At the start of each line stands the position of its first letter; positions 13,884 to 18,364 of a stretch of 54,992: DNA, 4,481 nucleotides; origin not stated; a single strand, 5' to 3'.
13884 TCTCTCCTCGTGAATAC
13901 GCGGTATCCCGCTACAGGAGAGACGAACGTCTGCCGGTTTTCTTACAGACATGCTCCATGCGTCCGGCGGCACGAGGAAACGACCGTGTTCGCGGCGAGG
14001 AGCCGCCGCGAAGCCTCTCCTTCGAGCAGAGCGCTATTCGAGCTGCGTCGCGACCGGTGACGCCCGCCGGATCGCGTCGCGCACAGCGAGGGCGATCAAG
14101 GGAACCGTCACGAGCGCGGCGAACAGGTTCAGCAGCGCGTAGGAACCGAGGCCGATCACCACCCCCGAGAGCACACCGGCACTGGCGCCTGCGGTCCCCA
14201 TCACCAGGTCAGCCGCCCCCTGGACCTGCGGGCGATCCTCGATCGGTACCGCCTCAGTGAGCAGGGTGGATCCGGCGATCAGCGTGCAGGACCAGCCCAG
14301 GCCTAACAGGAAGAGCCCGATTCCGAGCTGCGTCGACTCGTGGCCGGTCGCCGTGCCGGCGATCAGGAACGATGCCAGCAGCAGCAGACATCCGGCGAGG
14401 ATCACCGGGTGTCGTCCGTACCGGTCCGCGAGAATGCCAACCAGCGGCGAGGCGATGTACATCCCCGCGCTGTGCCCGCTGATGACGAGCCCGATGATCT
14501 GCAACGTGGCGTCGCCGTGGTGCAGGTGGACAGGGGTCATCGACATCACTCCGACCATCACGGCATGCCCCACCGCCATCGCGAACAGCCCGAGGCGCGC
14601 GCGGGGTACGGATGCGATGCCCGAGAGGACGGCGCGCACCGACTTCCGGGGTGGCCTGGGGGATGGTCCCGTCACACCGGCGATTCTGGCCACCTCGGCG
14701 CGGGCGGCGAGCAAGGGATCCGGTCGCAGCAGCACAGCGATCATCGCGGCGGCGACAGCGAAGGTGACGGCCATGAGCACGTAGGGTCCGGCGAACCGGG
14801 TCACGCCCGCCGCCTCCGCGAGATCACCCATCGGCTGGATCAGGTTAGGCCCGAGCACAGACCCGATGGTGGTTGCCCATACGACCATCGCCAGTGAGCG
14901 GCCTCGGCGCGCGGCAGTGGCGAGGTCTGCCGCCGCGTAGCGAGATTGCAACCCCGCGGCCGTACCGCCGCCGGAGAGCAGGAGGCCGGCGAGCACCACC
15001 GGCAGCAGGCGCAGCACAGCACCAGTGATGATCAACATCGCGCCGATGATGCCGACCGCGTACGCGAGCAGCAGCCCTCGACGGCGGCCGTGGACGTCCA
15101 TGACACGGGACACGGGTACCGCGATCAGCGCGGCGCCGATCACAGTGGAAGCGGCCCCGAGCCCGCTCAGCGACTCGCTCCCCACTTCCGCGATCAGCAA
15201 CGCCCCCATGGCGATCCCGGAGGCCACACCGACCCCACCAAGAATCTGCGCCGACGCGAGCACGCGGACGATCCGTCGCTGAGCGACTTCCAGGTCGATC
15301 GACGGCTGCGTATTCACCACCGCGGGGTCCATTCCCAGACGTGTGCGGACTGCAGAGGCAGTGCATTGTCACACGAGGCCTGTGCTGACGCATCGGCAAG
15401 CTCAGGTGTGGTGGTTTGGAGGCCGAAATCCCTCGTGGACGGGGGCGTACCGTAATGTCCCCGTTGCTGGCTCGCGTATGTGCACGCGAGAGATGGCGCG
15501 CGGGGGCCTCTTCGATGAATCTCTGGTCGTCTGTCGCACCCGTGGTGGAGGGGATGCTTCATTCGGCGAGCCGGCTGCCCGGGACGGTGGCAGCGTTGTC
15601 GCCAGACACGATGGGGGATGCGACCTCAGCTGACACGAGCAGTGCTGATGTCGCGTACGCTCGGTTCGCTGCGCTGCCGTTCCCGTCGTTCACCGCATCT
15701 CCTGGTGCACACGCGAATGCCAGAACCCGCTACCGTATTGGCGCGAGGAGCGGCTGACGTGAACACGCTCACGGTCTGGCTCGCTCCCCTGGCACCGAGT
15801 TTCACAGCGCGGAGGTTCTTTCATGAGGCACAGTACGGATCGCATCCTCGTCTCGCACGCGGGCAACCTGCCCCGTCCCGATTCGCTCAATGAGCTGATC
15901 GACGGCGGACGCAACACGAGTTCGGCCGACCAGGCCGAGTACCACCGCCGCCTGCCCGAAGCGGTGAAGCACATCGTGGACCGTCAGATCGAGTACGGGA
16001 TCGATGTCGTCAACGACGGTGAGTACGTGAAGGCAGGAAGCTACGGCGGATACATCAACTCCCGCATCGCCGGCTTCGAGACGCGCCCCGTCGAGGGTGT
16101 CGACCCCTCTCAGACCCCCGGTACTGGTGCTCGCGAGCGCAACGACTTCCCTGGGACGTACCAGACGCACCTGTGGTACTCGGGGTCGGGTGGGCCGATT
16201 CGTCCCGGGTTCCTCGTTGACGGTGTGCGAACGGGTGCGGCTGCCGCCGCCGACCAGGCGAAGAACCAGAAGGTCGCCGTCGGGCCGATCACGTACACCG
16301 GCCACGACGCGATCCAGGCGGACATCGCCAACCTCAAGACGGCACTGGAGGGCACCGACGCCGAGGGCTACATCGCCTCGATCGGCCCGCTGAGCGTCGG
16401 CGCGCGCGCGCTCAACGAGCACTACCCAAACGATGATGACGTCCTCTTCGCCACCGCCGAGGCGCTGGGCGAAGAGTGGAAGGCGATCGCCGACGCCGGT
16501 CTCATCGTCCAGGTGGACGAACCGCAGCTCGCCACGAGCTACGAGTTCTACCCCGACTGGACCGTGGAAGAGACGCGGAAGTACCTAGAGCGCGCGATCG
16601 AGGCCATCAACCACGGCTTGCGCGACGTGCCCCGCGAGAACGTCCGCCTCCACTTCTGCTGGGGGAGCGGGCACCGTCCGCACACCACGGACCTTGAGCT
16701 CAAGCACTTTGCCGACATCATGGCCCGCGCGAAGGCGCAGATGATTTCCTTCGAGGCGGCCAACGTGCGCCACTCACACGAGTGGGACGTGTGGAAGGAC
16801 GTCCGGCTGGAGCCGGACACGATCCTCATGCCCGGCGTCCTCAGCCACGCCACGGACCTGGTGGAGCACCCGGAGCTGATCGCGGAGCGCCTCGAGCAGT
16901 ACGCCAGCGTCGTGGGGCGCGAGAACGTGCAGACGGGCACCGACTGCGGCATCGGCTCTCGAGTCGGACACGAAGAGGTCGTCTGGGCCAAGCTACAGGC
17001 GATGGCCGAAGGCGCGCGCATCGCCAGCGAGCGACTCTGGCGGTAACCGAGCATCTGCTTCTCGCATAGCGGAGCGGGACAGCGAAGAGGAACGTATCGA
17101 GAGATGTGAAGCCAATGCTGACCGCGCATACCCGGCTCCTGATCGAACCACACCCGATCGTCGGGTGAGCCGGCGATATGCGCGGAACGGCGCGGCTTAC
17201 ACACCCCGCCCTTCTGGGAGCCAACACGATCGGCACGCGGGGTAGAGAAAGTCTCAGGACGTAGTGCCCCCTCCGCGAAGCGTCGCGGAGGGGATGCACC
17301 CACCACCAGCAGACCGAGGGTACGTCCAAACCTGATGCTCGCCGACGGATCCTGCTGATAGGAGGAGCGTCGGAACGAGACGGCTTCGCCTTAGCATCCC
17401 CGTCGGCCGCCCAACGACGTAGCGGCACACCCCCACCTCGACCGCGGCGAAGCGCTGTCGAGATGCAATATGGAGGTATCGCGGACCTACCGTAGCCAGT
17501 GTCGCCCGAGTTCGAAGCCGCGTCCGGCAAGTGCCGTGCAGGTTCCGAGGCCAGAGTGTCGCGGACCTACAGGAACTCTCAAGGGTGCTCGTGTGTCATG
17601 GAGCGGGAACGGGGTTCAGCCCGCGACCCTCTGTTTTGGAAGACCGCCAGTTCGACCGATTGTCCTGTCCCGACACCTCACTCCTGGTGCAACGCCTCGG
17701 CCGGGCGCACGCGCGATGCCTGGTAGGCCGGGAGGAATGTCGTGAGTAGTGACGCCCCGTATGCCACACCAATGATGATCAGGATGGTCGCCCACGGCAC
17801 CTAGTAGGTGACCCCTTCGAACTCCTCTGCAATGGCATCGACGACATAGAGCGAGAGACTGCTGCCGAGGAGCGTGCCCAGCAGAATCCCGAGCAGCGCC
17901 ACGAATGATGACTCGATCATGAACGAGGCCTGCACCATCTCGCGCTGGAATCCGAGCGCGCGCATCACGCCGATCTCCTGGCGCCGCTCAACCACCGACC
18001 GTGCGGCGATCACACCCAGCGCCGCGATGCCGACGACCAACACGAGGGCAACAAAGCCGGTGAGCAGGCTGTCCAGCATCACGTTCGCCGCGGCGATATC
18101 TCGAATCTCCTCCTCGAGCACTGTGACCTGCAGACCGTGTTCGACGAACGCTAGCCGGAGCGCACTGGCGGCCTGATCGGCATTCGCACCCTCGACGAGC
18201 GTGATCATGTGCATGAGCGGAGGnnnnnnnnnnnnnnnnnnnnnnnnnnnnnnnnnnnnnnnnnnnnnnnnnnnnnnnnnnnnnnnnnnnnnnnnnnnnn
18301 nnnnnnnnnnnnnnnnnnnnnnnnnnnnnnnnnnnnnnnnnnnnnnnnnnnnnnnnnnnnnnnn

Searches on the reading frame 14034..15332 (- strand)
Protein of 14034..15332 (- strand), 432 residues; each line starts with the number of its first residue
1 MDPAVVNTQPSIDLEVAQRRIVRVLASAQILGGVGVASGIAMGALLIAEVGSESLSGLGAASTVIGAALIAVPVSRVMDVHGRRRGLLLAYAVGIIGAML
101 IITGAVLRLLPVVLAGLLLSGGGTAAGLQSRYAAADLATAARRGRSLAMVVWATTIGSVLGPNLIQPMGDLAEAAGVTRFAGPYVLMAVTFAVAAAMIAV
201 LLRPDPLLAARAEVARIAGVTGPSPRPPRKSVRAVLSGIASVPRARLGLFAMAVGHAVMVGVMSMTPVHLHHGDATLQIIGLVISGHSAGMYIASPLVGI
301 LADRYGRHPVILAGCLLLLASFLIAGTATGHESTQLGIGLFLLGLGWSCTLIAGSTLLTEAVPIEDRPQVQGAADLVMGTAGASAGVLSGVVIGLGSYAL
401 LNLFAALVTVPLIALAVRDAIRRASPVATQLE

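Call 33: search_protein_families(library=pfam, proteins=[window:14034-15332:-], max_evalue=0.000001)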
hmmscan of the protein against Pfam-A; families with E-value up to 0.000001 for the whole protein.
window:14034-15332:- (432 aa): 2 families
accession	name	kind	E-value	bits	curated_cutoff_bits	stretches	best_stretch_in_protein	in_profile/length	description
PF07690.21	MFS_1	-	1.2e-28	100.5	33.4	2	262-416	15-168/347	Major Facilitator Superfamily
PF00083.30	Sugar_tr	-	1.9e-08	34.1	22.3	0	278-395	46-163/452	Sugar (and other) transporter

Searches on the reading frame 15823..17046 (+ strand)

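Call 33: search_protein_families(library=pfam, proteins=[window:15823-17046:+], max_evalue=0.000001)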
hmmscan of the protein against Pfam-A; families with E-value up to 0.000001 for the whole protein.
window:15823-17046:+ (407 aa): 1 family
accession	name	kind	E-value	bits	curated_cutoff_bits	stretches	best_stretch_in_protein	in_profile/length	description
PF01717.24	Meth_synt_2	-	8.2e-13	48.8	21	1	205-398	146-322/324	Cobalamin-independent synthase, Catalytic domain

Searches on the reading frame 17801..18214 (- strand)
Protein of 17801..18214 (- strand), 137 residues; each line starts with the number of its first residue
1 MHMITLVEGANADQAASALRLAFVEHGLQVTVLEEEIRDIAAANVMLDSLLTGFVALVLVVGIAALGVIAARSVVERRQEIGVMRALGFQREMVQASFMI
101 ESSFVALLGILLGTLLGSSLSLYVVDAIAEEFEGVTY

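Call 36: search_protein_families(library=pfam, proteins=[window:17801-18214:-], max_evalue=0.000001)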
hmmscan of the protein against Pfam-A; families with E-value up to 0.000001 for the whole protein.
window:17801-18214:- (137 aa): 1 family
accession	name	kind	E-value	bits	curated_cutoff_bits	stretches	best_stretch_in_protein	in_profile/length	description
PF02687.27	FtsX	-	6.1e-14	52.6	25.5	1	54-124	3-73/120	FtsX-like permease C-terminal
